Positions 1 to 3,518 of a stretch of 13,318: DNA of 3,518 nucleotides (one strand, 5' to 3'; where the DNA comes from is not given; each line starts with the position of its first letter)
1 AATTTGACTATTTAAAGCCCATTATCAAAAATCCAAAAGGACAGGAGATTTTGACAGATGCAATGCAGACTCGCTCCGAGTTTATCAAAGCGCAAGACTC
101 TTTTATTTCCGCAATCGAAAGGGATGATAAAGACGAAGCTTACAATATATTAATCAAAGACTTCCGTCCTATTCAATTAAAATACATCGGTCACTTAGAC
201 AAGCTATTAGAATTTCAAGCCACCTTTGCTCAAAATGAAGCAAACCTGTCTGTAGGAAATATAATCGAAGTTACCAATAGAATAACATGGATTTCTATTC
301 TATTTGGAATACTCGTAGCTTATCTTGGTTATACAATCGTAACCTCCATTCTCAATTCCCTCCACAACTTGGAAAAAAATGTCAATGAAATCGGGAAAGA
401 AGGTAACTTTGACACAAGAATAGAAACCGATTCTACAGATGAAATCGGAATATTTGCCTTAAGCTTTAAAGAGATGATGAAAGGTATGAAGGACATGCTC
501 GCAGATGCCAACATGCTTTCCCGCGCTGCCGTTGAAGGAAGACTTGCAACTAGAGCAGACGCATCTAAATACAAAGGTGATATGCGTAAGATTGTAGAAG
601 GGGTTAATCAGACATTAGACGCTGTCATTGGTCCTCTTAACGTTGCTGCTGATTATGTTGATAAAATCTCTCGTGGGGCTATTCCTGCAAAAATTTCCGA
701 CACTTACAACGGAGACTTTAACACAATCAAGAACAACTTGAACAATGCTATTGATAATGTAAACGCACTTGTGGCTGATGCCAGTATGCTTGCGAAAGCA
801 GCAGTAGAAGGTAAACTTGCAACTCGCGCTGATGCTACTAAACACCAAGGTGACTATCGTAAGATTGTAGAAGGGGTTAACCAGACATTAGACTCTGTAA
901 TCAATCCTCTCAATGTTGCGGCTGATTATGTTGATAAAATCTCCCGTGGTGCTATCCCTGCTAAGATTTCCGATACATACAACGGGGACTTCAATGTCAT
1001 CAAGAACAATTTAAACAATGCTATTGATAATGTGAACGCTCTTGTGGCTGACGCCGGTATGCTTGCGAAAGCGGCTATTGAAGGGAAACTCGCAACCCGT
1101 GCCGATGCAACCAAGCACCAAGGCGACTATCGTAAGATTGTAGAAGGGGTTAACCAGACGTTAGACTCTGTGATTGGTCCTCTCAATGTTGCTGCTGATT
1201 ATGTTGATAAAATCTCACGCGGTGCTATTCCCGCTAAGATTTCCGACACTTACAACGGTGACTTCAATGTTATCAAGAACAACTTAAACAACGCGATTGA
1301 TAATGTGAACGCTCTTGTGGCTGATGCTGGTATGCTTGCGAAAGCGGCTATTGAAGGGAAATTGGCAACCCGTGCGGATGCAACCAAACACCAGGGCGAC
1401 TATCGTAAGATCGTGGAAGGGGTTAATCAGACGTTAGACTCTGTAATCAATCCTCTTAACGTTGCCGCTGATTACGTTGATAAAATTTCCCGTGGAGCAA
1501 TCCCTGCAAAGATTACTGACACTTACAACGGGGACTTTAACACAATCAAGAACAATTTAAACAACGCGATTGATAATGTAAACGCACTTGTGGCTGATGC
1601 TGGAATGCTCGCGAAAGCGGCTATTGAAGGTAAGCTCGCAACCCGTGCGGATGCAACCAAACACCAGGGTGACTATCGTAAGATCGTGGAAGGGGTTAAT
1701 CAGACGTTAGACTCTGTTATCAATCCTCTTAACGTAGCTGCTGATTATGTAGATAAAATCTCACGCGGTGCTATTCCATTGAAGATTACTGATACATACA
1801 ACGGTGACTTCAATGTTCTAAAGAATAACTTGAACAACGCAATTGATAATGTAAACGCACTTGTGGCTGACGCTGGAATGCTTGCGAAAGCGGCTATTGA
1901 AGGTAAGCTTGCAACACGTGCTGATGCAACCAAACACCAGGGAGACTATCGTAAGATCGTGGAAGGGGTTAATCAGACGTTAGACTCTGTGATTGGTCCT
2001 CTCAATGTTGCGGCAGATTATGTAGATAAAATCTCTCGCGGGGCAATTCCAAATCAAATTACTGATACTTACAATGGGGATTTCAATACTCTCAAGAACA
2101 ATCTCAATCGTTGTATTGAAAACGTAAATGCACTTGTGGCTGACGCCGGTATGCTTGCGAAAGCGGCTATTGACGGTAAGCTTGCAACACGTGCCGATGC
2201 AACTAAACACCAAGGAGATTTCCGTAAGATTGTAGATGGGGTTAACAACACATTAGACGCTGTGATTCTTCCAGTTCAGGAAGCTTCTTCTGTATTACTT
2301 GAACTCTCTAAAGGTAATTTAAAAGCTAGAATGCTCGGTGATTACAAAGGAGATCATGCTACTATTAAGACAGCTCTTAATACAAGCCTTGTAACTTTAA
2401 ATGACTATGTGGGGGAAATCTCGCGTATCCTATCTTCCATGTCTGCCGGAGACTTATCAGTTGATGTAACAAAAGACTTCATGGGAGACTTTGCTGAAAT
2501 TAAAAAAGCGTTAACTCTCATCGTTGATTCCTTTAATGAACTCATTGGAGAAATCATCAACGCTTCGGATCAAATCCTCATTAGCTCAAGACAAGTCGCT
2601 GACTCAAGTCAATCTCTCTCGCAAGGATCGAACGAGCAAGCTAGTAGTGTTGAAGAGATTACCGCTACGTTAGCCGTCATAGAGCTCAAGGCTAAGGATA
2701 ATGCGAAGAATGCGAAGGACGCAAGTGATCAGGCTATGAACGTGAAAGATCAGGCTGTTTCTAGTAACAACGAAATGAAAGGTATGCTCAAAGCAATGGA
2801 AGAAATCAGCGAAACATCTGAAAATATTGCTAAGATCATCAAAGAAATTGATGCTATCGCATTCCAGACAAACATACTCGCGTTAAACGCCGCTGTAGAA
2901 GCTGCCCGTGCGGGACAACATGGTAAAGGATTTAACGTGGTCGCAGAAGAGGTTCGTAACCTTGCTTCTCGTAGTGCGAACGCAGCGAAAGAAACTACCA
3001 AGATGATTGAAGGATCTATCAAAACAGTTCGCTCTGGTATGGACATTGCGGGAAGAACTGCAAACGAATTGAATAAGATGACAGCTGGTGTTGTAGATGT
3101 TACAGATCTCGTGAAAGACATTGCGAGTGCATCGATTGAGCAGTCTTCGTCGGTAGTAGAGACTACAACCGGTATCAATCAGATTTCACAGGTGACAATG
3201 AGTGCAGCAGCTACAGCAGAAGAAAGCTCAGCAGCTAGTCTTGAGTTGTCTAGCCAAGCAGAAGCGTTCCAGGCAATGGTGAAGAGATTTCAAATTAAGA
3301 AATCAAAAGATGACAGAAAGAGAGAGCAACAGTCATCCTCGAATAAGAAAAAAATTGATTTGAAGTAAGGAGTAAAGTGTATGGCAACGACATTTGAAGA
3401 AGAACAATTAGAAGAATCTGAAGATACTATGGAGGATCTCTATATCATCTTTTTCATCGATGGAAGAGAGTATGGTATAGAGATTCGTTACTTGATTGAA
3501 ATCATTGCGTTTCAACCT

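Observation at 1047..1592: Repeat copies are diverged at synonymous sites but nearly identical in protein, the signature of purifying selection on each unit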

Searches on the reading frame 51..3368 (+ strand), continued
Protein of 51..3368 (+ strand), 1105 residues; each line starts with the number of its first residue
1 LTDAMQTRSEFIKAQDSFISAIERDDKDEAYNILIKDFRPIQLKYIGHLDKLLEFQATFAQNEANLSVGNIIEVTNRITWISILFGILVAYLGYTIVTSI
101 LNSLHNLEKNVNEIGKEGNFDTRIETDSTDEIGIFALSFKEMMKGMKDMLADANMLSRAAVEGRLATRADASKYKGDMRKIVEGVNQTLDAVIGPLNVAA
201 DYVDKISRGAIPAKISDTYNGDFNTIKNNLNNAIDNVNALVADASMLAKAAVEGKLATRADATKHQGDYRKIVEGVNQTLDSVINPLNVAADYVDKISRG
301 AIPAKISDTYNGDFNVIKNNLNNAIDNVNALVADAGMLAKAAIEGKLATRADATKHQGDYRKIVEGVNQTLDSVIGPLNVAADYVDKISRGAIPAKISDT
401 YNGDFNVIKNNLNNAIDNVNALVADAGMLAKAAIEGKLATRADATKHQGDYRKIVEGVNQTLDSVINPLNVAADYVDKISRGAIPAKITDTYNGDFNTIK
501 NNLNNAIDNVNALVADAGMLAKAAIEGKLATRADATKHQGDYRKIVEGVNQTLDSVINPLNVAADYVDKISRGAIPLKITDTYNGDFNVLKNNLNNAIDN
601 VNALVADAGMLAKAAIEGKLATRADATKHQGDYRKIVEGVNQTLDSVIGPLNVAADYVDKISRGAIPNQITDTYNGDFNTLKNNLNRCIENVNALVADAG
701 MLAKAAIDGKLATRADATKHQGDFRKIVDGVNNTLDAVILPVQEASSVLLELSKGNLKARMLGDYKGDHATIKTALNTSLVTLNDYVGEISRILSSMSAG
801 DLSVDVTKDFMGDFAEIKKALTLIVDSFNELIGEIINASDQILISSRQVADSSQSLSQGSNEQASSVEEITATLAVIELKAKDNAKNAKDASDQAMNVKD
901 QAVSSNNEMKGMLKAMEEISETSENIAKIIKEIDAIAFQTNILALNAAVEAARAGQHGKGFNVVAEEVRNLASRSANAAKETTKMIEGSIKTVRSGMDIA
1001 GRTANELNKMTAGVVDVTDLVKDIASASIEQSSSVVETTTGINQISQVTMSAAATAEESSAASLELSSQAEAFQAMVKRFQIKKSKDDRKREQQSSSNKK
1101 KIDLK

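Call 12: find_encoding_contigs(protein=P0004, flank=3000, max_places=3)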
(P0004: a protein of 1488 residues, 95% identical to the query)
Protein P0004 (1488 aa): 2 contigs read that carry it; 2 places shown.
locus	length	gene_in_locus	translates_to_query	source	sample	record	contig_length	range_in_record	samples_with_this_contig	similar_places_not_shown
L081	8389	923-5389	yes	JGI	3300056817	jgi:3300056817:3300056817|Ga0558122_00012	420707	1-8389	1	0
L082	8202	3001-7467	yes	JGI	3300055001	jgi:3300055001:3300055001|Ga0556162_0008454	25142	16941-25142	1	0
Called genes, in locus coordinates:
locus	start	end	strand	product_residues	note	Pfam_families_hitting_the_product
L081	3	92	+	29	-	?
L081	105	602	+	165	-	PF01584:CheW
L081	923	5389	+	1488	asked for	PF02049:FliE (faint), PF12729:4HB_MCP_1, PF14780:NEPRO_N (faint), PF00672:HAMP (faint), PF13012:MitMem_reg (faint), PF18947:HAMP_2, PF18947:HAMP_2, PF00015:MCPsignal, +3 more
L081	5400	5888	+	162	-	PF01584:CheW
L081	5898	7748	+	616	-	PF01627:Hpt, PF02895:H-kinase_dim, PF02518:HATPase_c, PF01584:CheW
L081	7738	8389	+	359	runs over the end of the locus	PF00072:Response_reg, PF01339:CheB_methylest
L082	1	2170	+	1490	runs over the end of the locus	PF02203:TarH (weak), PF12729:4HB_MCP_1, PF18947:HAMP_2, PF18575:HAMP_N3, PF18947:HAMP_2, PF18575:HAMP_N3, PF18947:HAMP_2, PF00015:MCPsignal, +3 more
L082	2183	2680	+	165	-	PF01584:CheW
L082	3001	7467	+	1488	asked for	PF02049:FliE (faint), PF12729:4HB_MCP_1, PF14780:NEPRO_N (faint), PF00672:HAMP (faint), PF13012:MitMem_reg (faint), PF18947:HAMP_2, PF18947:HAMP_2, PF00015:MCPsignal, +3 more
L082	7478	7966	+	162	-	PF01584:CheW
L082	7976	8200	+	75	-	?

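Call 13: find_encoding_contigs(protein=P0020, flank=3000, max_places=3)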
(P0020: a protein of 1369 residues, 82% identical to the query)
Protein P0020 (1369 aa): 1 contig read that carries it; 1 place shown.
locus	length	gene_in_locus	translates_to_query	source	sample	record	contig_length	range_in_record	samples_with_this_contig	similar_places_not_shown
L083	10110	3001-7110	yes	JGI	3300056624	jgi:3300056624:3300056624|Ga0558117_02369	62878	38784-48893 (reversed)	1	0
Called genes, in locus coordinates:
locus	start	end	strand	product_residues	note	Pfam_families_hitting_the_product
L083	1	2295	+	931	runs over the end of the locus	PF12729:4HB_MCP_1, PF00672:HAMP, PF18947:HAMP_2, PF00015:MCPsignal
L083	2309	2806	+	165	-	PF01584:CheW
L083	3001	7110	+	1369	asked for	PF02203:TarH (weak), PF12729:4HB_MCP_1, PF18947:HAMP_2, PF18575:HAMP_N3, PF18947:HAMP_2, PF18575:HAMP_N3, PF18947:HAMP_2, PF00015:MCPsignal, +4 more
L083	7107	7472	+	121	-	PF00015:MCPsignal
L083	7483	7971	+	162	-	PF01584:CheW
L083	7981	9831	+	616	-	PF01627:Hpt, PF02895:H-kinase_dim, PF02518:HATPase_c, PF01584:CheW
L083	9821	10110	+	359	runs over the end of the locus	PF00072:Response_reg, PF01339:CheB_methylest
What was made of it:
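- Relatives carry two or three paralogous receptors with very similar units (calls 12, 13).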

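Call 35: find_encoding_contigs(protein=P0011, flank=3000, max_places=2)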
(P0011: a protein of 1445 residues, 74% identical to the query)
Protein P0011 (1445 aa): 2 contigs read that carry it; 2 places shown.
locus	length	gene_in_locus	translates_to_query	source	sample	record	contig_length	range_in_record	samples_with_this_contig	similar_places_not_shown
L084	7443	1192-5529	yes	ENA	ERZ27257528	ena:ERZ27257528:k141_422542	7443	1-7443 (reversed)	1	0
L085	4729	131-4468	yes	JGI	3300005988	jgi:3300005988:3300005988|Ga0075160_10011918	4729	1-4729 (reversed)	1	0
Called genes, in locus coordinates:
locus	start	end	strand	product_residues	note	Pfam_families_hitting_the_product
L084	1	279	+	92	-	?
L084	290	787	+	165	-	PF01584:CheW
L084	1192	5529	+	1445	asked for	PF12729:4HB_MCP_1, PF00672:HAMP (faint), PF13012:MitMem_reg (faint), PF18947:HAMP_2, PF18575:HAMP_N3, PF18947:HAMP_2, PF00015:MCPsignal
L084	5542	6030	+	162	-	PF01584:CheW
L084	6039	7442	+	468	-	?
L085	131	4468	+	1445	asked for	PF12729:4HB_MCP_1, PF00672:HAMP (faint), PF13012:MitMem_reg (faint), PF18947:HAMP_2, PF18575:HAMP_N3, PF18947:HAMP_2, PF00015:MCPsignal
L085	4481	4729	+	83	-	?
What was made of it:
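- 282..353 (+): Transmembrane helix (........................), inferred to be TM2 of the receptor. Position relative to the 4HB_MCP sensor in orthologues (calls 12, 35).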

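Call 36: find_encoding_contigs(protein=P0014, flank=3000, max_places=2)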
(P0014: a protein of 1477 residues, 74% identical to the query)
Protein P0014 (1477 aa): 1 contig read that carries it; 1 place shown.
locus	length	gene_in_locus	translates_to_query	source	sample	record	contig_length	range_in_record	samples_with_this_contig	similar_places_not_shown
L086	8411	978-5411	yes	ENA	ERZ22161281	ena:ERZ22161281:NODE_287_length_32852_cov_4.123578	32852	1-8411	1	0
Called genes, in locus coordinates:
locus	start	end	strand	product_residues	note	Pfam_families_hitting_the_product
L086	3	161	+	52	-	?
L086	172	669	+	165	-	PF01584:CheW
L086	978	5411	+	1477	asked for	PF02203:TarH (weak), PF12729:4HB_MCP_1, PF00672:HAMP (faint), PF13012:MitMem_reg (faint), PF18947:HAMP_2, PF18575:HAMP_N3, PF18947:HAMP_2, PF00015:MCPsignal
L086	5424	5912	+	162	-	PF01584:CheW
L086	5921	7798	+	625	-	PF01627:Hpt, PF02895:H-kinase_dim, PF02518:HATPase_c, PF01584:CheW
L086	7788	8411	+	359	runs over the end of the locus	PF00072:Response_reg, PF01339:CheB_methylest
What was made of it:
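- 3..3368 (+): Methyl-accepting chemotaxis protein gene. It is cut at its 5' end by the contig edge and is identical to P0006, an NCBI 'MAG: Leptospiraceae bacterium' partial MCP of 1121 aa. Orthologues carry an N-terminal 4HB_MCP sensor that is missing here (calls 12, 35, 36).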

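Call 37: find_encoding_contigs(protein=P0067, flank=3000, max_places=2)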
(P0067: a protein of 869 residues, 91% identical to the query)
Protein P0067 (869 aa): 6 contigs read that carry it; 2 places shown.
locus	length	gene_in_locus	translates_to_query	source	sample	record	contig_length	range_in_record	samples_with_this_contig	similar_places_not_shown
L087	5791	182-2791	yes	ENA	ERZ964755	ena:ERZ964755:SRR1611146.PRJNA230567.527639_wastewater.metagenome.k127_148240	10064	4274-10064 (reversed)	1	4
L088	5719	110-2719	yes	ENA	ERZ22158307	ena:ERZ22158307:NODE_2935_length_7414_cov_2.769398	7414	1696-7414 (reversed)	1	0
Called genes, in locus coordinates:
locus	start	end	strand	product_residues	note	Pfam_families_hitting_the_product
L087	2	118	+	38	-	?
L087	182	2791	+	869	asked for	PF00672:HAMP (weak), PF18947:HAMP_2, PF00015:MCPsignal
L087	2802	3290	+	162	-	PF01584:CheW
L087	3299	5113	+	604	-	PF01627:Hpt, PF02895:H-kinase_dim, PF02518:HATPase_c, PF01584:CheW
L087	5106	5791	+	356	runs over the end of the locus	PF00072:Response_reg, PF01339:CheB_methylest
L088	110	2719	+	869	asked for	PF00672:HAMP (weak), PF18947:HAMP_2, PF00015:MCPsignal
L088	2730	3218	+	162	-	PF01584:CheW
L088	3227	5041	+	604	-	PF01627:Hpt, PF02895:H-kinase_dim, PF02518:HATPase_c, PF01584:CheW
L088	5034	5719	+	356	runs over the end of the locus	PF00072:Response_reg, PF01339:CheB_methylest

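Call 48: find_encoding_contigs(protein=P0006, flank=2000, max_places=4)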
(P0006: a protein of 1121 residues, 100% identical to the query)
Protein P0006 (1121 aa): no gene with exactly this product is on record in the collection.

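Call 63: search_protein_families(library=ncbifam, proteins=[window:51-3368:+])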
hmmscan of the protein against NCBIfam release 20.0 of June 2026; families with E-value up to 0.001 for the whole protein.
window:51-3368:+ (1105 aa): 10 families
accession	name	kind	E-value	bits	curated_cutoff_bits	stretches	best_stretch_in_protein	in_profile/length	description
NF041847.1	transduc_aer2_vibrio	equivalog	5.5e-155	517.7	1200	8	791-1098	463-770/804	aerotaxis transducer Aer2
NF047851.1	MCPCitTducer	equivalog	1.7e-55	189.2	900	1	792-1098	226-532/553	methyl-accepting chemotaxis citrate transducer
NF011622.0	PRK15048.1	equivalog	1e-53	183.3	900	1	793-1098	226-531/553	methyl-accepting chemotaxis protein II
NF011615.0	PRK15041.1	equivalog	4.2e-50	170.9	947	1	783-1095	222-529/554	methyl-accepting chemotaxis protein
NF007309.0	PRK09793.1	equivalog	1.2e-48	166.4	903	1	790-1094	221-525/533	methyl-accepting chemotaxis protein IV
NF058645.1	MCPCtpMPsAe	equivalog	1.9e-26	93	900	2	804-1082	252-558/558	methyl-accepting chemotaxis protein CtpM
NF008318.0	PRK11107.1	equivalog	4.4e-17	61.4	890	0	554-596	200-242/920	two-component sensor histidine kinase BarA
NF050802.1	AspChtxCcaA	equivalog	6.5e-16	57.8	1300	1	909-1049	555-688/700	aspartate chemotaxis receptor CcaA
NF053579.1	LolA3_fam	equivalog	7.6e-10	38.7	83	0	569-605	51-87/232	LolA3 family protein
NF053592.1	HK_near_YfiR_like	equivalog_domain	0.00017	21.2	194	1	78-145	152-220/223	sensor histidine kinase, YfiR-like protein-associated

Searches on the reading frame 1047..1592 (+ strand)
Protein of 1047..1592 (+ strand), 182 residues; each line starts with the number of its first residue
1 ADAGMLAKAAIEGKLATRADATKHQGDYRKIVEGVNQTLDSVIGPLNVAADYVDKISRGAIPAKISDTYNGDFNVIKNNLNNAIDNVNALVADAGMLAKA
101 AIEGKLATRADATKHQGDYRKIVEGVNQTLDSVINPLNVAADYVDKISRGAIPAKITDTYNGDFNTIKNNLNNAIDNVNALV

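Call 65: predict_structure(protein=window:1047-1592:+)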
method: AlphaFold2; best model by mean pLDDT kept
length: 182 residues; sequences in the alignment: 1
mean_pLDDT: 64.4   pTM: 0.60
mean pLDDT of the five models: 64.4, 63.5, 61.7, 61.4, 53.3
residues with pLDDT >= 90: 0; 70-90: 64; 50-70: 105; < 50: 13
segments of 3 or more residues with pLDDT < 50: 1-4, 7-11
pLDDT, mean of each block of 10 residues (from residue 1): 46 52 58 64 77 69 61 78 73 60 53 55 59 74 71 59 79 72 62
secondary structure, 60 per line:
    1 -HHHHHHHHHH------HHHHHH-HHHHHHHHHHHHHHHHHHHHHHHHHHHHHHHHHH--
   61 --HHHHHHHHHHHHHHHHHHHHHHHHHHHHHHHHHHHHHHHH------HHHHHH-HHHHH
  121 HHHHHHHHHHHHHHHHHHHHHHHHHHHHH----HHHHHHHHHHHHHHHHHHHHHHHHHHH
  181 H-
elements in order: H2-11 H18-23 H25-58 H63-102 H109-114 H116-149 H154-181

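Call 67: fold_search(model_id=the predicted structure, library=pdb)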
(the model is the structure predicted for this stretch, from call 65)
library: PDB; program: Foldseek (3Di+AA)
matches with E <= 10: 530; with E <= 0.001: 0
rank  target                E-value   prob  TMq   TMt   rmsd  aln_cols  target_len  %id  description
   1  8d9p                  1.6e-02  1.00  0.55  0.52   7.1       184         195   11  De Novo Photosynthetic Reaction Center Protein Equipped with Heme B and Mn(II) cations (released 2022-09-28)
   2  5vjs                  2.8e-02  1.00  0.56  0.52   7.3       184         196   11  De Novo Photosynthetic Reaction Center Protein Equipped with Heme B, a synthetic Zn porphyrin, and Zn(II) cations (released 2018-04-25)
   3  1x90_A                3.0e-02  1.00  0.49  0.58   6.1       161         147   12  Crystal structure of mutant form B of a pectin methylesterase inhibitor from Arabidopsis (released 2004-12-28)
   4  4e40                  3.0e-02  0.44  0.20  0.15  27.6       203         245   13  The haptoglobin-hemoglobin receptor of Trypanosoma congolense (released 2013-01-16)
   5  5jdo_A                4.2e-02  0.57  0.23  0.17  28.1       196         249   12  T. congolense haptoglobin-haemoglobin receptor in complex with haemoglobin (released 2016-04-27)
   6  1x8z_A                6.4e-02  1.00  0.44  0.52   6.0       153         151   14  Crystal structure of a pectin methylesterase inhibitor from Arabidopsis thaliana (released 2004-12-28)
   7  6z0c_B                7.7e-02  0.96  0.40  0.38   9.4       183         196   11  Structure of in silico modelled artificial Maquette-3 protein (released 2021-03-17)
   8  1x8z_B                8.1e-02  1.00  0.44  0.53   6.4       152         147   14  Crystal structure of a pectin methylesterase inhibitor from Arabidopsis thaliana (released 2004-12-28)
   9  1x8z_C                8.9e-02  1.00  0.46  0.55   5.5       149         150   13  Crystal structure of a pectin methylesterase inhibitor from Arabidopsis thaliana (released 2004-12-28)
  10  8d9o                  8.9e-02  1.00  0.55  0.53   7.2       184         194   11  De Novo Photosynthetic Reaction Center Protein in Apo-State (released 2022-09-28)
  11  6z0c_C                9.3e-02  0.95  0.40  0.38   9.3       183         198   12  Structure of in silico modelled artificial Maquette-3 protein (released 2021-03-17)
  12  1x91                  1.1e-01  1.00  0.44  0.53   6.2       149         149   13  Crystal structure of mutant form A of a pectin methylesterase inhibitor from Arabidopsis (released 2004-12-28)
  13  5vju                  1.1e-01  1.00  0.54  0.51   7.5       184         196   11  De Novo Photosynthetic Reaction Center Protein Variant Equipped with His-Tyr H-bond, Heme B, and Cd(II) ions (released 2018-04-25)
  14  2jsw_MODEL_1_A        1.2e-01  0.66  0.30  0.29  16.2       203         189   14  Solution Structure of the R13 Domain of Talin (released 2008-01-29)
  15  6z0c_A                1.3e-01  0.92  0.40  0.37   9.2       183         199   12  Structure of in silico modelled artificial Maquette-3 protein (released 2021-03-17)
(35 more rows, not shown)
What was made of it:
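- On Poly-HAMP chemoreceptor array (HAMP_2 / types A+B): The AF2 monomer shows two long helices per unit but at pLDDT 64, and it collapsed into an intramolecular bundle (calls 65, 67).
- My monomer model was uninformative (calls 65, 67).
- Tried and rejected: AlphaFold2 on two units as a single chain (call 65, pLDDT 64) and Foldseek against the PDB (call 67).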
